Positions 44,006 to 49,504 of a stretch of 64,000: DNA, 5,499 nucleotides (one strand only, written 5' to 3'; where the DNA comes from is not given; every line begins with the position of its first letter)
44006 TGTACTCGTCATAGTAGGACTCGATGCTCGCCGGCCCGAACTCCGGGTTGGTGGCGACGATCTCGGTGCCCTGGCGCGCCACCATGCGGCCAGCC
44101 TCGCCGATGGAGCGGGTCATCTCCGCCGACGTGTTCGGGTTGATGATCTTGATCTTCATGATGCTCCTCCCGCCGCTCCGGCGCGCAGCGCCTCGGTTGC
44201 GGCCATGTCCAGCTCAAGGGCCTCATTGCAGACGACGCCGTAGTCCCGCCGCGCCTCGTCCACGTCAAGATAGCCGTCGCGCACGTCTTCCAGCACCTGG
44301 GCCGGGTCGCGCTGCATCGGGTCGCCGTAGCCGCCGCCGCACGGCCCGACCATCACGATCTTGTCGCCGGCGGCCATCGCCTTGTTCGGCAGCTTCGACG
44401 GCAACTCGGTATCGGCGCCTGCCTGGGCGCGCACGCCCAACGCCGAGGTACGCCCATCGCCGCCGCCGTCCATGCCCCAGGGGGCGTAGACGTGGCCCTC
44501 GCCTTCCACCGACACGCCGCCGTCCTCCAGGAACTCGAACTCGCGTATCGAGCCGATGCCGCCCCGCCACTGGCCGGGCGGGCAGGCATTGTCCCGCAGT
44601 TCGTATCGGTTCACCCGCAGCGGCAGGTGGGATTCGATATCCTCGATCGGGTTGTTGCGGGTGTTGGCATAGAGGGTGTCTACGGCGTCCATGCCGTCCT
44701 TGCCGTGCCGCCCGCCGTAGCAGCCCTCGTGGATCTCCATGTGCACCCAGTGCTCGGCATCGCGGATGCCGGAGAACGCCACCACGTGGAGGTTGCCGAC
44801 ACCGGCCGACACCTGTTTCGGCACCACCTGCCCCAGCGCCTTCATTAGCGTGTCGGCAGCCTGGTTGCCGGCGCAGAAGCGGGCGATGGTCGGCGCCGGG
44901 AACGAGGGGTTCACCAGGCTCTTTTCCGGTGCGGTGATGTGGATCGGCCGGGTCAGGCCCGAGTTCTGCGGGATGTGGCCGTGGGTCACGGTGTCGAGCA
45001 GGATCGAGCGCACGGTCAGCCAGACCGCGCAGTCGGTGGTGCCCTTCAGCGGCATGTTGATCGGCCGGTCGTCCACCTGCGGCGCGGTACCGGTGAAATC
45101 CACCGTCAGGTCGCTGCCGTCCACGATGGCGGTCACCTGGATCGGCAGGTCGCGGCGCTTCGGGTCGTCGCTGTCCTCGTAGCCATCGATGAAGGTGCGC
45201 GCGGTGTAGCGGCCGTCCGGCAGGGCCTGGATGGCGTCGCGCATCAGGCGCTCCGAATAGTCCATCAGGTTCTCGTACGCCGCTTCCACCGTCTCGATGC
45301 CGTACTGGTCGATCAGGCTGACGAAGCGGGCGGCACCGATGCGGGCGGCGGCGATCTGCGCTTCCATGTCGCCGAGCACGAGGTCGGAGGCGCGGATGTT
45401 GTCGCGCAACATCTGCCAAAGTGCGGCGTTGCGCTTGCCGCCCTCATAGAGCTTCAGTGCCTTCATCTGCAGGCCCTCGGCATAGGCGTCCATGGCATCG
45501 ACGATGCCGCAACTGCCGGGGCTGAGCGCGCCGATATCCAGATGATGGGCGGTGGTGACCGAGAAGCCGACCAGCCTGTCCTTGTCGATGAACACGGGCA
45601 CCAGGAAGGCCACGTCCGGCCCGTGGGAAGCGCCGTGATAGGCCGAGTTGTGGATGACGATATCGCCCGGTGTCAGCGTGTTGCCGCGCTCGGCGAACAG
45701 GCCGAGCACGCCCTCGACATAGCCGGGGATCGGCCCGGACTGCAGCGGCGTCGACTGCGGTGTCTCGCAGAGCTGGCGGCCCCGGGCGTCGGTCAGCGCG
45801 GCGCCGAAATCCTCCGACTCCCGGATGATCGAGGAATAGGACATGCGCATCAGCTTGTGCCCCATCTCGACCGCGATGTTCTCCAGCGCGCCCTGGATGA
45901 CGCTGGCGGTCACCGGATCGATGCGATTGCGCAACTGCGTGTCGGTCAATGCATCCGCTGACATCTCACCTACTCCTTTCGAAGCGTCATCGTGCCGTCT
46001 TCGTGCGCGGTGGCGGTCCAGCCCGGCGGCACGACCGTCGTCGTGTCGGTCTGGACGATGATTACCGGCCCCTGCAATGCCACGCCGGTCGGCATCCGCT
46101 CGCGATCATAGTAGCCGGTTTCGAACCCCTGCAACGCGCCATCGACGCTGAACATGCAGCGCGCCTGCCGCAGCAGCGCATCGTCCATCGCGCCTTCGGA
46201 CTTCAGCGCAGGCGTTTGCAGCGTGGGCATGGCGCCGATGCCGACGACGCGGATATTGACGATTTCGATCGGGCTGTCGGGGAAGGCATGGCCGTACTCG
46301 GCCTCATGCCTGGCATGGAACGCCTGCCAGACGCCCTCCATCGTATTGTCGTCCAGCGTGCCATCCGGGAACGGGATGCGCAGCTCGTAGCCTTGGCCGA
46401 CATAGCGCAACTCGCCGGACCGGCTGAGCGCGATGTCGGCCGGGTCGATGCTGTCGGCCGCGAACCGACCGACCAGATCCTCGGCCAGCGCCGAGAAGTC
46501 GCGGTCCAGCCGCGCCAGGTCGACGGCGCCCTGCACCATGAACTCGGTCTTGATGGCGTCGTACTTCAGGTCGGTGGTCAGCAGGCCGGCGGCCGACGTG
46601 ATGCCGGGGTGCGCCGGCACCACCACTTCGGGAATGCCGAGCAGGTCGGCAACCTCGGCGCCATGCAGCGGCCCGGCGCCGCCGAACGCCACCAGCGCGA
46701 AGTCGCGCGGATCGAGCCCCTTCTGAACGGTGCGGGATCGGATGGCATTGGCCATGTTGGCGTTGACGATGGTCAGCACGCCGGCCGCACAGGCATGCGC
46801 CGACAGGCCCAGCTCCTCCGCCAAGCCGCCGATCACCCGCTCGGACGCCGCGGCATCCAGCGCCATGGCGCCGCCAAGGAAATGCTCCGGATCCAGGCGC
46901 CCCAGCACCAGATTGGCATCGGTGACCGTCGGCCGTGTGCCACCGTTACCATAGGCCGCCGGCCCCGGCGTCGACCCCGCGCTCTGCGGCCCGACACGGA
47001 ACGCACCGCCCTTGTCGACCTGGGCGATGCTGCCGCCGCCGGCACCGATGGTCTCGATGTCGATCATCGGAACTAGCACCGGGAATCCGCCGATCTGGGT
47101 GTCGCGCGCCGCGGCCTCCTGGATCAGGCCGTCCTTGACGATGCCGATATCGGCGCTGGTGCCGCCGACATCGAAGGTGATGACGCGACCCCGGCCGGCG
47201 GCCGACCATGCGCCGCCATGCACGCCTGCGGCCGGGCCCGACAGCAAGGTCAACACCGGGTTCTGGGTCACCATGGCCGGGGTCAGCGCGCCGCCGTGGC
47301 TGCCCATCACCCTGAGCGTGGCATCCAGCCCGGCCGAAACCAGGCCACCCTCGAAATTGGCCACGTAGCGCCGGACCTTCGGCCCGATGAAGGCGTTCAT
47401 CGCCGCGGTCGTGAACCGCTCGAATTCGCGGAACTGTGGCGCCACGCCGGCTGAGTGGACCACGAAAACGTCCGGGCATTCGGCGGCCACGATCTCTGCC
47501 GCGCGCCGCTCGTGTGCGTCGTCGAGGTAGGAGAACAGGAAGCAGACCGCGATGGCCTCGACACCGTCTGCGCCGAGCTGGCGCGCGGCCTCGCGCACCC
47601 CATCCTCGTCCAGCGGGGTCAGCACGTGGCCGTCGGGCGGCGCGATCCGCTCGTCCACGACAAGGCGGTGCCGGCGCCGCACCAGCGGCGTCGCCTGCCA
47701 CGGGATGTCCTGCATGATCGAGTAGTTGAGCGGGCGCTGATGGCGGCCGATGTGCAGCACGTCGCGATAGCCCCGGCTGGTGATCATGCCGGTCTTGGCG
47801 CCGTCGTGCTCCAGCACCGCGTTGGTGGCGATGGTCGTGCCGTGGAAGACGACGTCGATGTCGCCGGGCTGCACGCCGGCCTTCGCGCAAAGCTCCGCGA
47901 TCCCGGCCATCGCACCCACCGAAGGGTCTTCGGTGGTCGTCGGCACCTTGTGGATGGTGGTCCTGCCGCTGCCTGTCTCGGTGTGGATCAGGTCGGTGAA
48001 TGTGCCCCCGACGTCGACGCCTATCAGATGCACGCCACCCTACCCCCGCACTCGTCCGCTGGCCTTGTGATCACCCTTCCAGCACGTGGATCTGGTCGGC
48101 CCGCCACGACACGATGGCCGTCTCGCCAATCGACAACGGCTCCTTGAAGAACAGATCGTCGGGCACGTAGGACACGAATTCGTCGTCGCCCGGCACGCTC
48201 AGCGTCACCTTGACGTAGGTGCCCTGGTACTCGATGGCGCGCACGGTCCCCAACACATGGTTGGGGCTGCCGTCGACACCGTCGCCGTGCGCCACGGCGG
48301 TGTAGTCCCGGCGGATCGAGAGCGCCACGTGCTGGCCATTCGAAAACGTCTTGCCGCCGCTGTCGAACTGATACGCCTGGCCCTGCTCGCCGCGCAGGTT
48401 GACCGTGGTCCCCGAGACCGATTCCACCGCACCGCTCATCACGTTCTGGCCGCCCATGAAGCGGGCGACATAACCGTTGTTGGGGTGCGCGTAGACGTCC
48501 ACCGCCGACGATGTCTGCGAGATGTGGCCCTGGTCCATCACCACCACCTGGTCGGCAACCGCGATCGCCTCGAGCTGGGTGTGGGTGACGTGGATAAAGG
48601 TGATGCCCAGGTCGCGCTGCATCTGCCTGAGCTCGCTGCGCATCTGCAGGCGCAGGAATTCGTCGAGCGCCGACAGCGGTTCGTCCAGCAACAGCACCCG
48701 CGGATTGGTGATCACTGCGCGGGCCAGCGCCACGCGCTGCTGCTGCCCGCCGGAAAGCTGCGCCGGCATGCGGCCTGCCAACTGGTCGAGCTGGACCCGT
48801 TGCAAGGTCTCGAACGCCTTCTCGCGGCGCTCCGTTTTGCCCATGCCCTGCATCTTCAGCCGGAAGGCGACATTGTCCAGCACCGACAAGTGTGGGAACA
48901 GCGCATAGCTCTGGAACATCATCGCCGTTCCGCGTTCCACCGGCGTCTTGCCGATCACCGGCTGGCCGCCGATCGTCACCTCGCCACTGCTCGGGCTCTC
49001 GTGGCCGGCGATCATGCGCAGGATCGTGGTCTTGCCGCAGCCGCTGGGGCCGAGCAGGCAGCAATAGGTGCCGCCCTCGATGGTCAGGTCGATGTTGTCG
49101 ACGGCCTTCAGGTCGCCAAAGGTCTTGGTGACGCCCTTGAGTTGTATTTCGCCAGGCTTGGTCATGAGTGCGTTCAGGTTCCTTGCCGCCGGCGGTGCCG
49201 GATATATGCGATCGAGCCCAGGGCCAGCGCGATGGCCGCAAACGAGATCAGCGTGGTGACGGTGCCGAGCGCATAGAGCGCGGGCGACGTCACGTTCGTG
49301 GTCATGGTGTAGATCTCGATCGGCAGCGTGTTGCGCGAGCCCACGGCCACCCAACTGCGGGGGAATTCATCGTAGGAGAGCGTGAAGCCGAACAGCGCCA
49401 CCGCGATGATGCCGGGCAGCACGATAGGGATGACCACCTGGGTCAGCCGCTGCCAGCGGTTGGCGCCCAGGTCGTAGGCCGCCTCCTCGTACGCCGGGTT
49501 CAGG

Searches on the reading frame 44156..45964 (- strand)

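Call 68: search_protein_families(library=pfam, proteins=[window:44156-45964:-], max_evalue=0.00001)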
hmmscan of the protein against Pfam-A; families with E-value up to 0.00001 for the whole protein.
window:44156-45964:- (602 aa): 1 family
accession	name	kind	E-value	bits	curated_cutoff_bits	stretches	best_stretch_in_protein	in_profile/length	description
PF02538.19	Hydantoinase_B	-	2.6e-149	498.5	26.8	1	16-549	1-519/519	Hydantoinase B/oxoprolinase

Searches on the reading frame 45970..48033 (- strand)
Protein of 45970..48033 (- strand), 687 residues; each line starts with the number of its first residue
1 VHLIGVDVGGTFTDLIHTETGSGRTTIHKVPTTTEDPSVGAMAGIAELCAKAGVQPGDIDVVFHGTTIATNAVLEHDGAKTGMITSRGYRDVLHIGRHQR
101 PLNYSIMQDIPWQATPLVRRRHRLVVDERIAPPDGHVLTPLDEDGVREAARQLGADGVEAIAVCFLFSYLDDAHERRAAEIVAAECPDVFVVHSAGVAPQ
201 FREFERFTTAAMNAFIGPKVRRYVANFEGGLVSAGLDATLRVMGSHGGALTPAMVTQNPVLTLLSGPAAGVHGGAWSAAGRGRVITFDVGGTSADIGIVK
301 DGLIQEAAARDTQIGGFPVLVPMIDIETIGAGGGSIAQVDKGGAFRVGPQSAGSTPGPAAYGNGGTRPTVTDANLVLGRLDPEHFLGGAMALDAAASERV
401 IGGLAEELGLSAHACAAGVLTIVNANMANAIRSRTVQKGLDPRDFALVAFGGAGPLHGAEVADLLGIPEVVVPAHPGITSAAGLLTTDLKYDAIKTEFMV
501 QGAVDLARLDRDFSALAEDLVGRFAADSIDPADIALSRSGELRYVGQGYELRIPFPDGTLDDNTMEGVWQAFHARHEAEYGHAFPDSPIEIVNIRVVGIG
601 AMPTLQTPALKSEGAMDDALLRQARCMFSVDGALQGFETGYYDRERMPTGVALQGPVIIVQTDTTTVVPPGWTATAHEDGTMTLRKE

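Call 68: search_protein_families(library=pfam, proteins=[window:45970-48033:-], max_evalue=0.00001)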
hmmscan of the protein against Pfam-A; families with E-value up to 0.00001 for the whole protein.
window:45970-48033:- (687 aa): 3 families
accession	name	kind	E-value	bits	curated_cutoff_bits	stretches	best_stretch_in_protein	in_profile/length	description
PF01968.24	Hydantoinase_A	-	1.2e-87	294.3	22.9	1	206-491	1-289/291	Hydantoinase/oxoprolinase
PF05378.19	Hydant_A_N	-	3.3e-52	177.2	25.2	1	4-185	2-175/176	Hydantoinase/oxoprolinase N-terminal region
PF19278.4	Hydant_A_C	-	6.2e-08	32.7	21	1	508-676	13-182/193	Hydantoinase/oxoprolinase C-terminal domain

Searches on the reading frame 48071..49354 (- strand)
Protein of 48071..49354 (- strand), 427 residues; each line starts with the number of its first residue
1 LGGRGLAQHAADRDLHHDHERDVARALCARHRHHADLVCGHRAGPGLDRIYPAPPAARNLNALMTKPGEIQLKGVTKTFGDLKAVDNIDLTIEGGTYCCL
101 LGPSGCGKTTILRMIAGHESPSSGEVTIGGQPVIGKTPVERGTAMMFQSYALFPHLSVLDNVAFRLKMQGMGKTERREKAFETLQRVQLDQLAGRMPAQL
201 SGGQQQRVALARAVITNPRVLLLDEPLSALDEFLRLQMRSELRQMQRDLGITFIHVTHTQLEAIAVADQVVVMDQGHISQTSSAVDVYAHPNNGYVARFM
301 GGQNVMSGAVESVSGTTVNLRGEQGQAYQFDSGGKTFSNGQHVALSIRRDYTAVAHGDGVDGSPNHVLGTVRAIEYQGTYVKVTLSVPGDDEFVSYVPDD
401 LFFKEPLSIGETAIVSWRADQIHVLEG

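Call 68: search_protein_families(library=pfam, proteins=[window:48071-49354:-], max_evalue=0.00001)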
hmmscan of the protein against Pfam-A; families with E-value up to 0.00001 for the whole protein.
window:48071-49354:- (427 aa): 2 families
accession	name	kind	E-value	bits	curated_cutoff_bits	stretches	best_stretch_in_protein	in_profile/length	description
PF00005.33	ABC_tran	-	3.6e-35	122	25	1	86-227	2-136/137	ABC transporter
PF08402.16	TOBE_2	-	1.1e-10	41.9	21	1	354-425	10-76/76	TOBE domain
